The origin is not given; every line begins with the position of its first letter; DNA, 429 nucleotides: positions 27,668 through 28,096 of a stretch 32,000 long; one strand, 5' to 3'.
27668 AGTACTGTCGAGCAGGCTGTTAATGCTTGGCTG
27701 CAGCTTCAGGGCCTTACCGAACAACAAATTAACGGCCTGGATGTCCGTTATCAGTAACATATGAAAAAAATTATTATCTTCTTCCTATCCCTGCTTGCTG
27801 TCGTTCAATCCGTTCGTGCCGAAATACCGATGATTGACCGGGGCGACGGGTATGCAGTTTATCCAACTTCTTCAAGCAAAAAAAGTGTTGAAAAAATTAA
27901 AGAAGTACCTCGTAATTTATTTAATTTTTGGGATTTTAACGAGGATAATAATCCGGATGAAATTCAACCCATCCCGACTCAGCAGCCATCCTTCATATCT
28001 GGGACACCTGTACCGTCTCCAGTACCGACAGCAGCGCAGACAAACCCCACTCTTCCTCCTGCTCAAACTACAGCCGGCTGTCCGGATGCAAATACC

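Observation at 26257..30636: Three tandem pairs of secreted cell-wall hydrolase plus single-pass membrane partner, built like a polymorphic effector/partner array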

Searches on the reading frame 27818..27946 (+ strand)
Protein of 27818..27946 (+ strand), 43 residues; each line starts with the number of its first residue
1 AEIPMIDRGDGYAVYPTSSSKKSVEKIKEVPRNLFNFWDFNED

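Call 17: find_related_loci(query=A3, collection=genome_contigs, flank=10000)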
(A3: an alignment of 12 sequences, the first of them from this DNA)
Query A3 (43 aa) in genome_contigs; peptide patterns used: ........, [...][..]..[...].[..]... (x = any residue, [..] = any of these).
102 stretches matched a pattern; 3 encode a relative of the query (tblastn E <= 1e-3); 3 distinct loci.
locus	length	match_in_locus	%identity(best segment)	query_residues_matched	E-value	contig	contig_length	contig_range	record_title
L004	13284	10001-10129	79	1-43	2e-21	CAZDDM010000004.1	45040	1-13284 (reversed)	MAG TPA_asm: uncultured Gammaproteobacteria bacterium isolate SRP093185_co1_196 genome assembly, contig: NODE_340_length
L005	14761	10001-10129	77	1-42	2e-18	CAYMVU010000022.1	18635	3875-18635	MAG TPA_asm: uncultured Gammaproteobacteria bacterium isolate SRP093185_co1_18 genome assembly, contig: NODE_1879_length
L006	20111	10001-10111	71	1-38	1e-15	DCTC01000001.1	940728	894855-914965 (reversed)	MAG TPA_asm: Candidatus Roizmanbacteria bacterium UBA1450 UBA1450_contig_1166, whole genome shotgun sequence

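Call 63: search_protein_representatives(alignment_id=A7)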
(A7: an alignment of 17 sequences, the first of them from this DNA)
Query: 17 sequences, 43 profile positions. Proteins with E-value up to 0.001 (for the whole library): 11; up to 1e-10: 1; up to 1e-30: 0. The best 11 are listed.
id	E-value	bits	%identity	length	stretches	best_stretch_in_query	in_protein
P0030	4.5e-12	61.8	-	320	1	1-41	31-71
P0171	3.2e-10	55.9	-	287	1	1-36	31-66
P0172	4.7e-10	55.4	-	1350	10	7-20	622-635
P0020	3.8e-09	52.5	-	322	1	2-43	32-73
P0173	6.1e-09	51.8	-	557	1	1-40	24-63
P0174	6.3e-09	51.8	-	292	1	1-42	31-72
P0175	1.8e-07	47.1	-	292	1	1-41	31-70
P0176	1.9e-07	47.1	-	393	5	5-28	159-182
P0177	6.8e-07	45.3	-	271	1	2-41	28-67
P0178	7.8e-05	38.7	-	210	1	1-37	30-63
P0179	8.3e-04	35.4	-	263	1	1-35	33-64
